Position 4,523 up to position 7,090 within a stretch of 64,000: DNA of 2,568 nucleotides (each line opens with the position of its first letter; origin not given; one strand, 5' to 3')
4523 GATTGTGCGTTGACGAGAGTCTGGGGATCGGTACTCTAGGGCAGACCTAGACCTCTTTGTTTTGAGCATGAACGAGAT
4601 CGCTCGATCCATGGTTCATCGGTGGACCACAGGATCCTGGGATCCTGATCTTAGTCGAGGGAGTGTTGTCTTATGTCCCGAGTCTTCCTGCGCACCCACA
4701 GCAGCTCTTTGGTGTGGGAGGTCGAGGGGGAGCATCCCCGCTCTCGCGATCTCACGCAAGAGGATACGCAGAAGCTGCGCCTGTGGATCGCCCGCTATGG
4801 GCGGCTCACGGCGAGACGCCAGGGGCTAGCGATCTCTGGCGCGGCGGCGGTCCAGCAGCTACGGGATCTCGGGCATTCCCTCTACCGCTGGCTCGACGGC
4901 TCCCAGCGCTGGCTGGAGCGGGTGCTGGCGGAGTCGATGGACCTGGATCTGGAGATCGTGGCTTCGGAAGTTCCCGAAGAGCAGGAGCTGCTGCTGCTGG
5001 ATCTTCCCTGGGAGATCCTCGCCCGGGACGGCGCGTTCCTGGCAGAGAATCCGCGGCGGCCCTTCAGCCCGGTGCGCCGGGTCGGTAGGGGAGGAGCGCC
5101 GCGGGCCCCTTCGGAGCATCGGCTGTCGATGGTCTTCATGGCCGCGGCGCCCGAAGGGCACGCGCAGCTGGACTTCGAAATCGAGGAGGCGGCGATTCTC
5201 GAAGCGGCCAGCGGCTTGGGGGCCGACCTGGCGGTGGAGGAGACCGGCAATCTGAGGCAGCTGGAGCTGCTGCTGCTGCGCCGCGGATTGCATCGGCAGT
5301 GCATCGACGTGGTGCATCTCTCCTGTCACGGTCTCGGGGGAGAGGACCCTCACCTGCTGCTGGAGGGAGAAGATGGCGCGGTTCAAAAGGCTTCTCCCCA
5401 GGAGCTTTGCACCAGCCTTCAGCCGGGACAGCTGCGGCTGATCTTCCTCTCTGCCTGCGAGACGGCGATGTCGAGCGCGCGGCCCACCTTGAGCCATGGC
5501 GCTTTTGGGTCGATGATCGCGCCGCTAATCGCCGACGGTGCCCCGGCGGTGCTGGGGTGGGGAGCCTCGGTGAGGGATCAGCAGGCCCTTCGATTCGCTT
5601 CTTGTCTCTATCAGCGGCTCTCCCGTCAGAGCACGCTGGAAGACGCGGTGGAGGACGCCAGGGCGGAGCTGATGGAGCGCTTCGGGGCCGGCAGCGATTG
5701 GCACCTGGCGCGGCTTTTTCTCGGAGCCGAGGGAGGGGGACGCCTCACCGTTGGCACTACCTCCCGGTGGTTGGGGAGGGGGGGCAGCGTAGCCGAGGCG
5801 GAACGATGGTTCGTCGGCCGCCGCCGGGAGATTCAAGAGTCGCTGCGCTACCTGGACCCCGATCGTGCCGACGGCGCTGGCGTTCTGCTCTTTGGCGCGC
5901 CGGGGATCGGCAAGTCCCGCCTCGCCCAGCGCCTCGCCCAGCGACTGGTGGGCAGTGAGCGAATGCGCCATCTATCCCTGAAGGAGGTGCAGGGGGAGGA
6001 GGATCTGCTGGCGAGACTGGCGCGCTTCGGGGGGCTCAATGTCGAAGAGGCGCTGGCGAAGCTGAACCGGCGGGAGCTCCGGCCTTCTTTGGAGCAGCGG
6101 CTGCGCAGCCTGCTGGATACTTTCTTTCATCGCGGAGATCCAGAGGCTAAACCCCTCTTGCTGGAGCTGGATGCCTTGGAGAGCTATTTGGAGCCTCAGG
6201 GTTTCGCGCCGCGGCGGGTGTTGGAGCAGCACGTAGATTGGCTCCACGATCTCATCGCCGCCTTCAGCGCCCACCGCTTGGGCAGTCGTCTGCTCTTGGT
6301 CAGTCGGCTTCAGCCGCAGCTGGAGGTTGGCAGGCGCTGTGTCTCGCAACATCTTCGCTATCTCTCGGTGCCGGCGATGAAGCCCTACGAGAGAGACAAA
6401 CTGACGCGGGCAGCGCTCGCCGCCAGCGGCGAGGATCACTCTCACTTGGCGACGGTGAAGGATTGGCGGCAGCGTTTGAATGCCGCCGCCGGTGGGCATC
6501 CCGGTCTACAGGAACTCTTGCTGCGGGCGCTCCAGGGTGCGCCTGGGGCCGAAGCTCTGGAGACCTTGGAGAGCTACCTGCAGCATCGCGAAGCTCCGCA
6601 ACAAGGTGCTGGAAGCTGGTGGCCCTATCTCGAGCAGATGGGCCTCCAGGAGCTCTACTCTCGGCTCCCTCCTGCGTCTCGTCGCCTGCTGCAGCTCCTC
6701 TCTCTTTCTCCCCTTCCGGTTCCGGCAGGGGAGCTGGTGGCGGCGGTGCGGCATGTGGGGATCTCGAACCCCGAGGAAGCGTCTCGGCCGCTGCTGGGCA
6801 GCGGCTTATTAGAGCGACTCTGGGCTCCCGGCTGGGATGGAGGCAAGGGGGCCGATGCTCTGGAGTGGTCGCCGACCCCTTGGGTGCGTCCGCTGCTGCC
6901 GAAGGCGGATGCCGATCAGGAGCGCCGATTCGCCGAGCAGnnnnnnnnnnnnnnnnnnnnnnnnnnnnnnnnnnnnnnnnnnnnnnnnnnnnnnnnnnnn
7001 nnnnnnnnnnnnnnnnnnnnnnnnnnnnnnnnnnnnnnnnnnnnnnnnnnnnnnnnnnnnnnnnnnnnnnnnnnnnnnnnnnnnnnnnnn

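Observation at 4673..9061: CHAT (caspase-like) / P-loop NTPase / TPR protein beside an XRE regulator: candidate NLR-like death or anti-phage module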

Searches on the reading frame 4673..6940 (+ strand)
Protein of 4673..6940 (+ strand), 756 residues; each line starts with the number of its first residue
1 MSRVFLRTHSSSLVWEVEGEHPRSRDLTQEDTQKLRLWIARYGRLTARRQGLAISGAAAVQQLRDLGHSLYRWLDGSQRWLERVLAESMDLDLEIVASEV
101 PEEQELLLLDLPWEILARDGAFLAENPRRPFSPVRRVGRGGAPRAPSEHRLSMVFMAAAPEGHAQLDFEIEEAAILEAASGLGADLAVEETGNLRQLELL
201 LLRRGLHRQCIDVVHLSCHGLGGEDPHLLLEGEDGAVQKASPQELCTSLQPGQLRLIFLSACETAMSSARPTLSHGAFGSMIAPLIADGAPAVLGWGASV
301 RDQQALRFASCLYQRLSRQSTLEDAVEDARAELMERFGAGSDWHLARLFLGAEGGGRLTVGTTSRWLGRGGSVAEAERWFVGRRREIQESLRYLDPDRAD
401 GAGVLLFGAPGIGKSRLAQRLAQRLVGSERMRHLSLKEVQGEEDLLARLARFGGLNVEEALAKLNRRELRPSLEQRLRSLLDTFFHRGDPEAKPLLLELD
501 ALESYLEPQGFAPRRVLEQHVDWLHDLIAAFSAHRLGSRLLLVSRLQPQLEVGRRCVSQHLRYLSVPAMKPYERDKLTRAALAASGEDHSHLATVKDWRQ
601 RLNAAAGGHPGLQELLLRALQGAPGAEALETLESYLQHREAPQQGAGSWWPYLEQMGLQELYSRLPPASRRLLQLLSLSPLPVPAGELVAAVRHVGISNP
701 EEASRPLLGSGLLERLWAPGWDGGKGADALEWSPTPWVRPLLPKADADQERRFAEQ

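Call 49: search_protein_representatives(protein=window:4673-6940:+)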
Query: 756 residues. Proteins with E-value up to 0.001 (for the whole library): 5349; up to 1e-10: 1517; up to 1e-30: 547. The best 150 are listed.
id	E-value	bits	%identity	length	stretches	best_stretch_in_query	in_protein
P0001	0.0e+00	1667.1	100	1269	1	1-756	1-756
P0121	1.4e-86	308.0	37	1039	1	23-719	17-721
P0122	6.0e-86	305.9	37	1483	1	24-720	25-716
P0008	1.7e-85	304.4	41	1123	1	7-712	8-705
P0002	3.3e-85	303.4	38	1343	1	15-743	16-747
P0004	1.4e-84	301.3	37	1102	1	15-714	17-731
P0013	2.5e-84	300.5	39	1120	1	27-730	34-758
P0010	9.7e-84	298.6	38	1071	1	22-714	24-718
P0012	9.7e-81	288.7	39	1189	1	7-753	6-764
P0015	1.4e-80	288.2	40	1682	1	1-725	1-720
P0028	2.5e-80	287.3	38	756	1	6-692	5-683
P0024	9.6e-80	285.4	38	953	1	20-750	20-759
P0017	1.0e-79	285.3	38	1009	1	6-741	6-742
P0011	1.1e-79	285.2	38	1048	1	58-719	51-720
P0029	4.1e-78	280.0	39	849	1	20-688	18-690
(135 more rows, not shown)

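Call 94: search_dna_similar(query=window:4673-6940:+, collection=plasmids, mode=protein, max_evalue=1e-10, max_rows=12)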
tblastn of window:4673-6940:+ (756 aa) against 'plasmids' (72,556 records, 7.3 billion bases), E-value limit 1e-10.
Records with a match: 5; places in all: 5; records where one place covers at least 80% of the query: 0.
Best place of each record, by identity: <60% 5.
By first word of the organism name: Nostoc 3; Azospirillum 1; Acaryochloris 1.
By predicted mobility (MOB-suite, as given by PLSDB): conjugative 4; non-mobilizable 1.
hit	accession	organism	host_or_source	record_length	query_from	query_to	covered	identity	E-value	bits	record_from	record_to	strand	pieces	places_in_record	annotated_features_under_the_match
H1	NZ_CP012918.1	Azospirillum brasilense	Digitaria eriantha,microbe,root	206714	60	425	48%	38.4%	2e-23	114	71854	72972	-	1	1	CHAT domain-containing protein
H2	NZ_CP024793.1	Nostoc flagelliforme CCNUN1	cell culture,desert soil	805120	67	425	47%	33.1%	2e-26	124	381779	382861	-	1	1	CHAT domain-containing protein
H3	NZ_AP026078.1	Acaryochloris marina MBIC10699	cell culture,Ascidian, Diplosoma similis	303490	62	425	48%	31.7%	1e-20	105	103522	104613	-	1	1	tetratricopeptide repeat protein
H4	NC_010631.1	Nostoc punctiforme PCC 73102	-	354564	67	431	48%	31.3%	7e-20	103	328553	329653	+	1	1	GUN4 domain-containing protein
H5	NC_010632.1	Nostoc punctiforme PCC 73102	-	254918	151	431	37%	32.3%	5e-18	97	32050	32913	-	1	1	CHAT domain-containing protein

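Call 95: search_dna_similar(query=window:4673-6940:+, collection=phages, mode=protein, max_evalue=0.00001, max_rows=10)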
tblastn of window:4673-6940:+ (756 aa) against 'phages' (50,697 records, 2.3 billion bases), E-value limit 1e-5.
No match.

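Call 97: search_solved_structures(query=window:4673-6940:+, max_evalue=0.01)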
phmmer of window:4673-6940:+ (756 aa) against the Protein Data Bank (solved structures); distinct sequences matched with E-value up to 0.01: 12.
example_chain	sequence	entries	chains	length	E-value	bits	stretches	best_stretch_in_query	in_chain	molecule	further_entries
3j3r_A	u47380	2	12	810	0.00016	23.4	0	380-435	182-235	Negative regulator of genetic competence ClpC/MecB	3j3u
3j3s_A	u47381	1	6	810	0.00017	23.4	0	380-435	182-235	Negative regulator of genetic competence ClpC/MecB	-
3j3t_A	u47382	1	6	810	0.00017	23.3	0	380-435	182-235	Negative regulator of genetic competence ClpC/MecB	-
7abr_A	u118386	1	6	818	0.00017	23.3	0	380-435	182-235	Negative regulator of genetic competence ClpC/MecB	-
3pxi_A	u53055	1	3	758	0.0002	23.1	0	380-434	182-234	Negative regulator of genetic competence ClpC/MecB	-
8xon_S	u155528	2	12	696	0.0032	19.1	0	380-441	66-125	NDP-hexose 4-ketoreductase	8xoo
29hb_b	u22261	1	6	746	0.0032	19.1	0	351-439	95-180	ATP-dependent Clp protease, ATP-binding subunit ClpE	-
6em8_A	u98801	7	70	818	0.0053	18.4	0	381-440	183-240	ATP-dependent Clp protease ATP-binding subunit ClpC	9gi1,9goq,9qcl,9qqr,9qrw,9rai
6em9_A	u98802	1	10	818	0.0053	18.4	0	381-440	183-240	ATP-dependent Clp protease ATP-binding subunit ClpC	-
4ciu_A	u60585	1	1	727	0.0062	18.2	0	381-438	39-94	CHAPERONE PROTEIN CLPB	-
6rn2_A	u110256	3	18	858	0.01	17.5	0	381-437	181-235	Chaperone protein ClpB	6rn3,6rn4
6qs4_A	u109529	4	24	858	0.01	17.5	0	381-437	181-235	Chaperone protein ClpB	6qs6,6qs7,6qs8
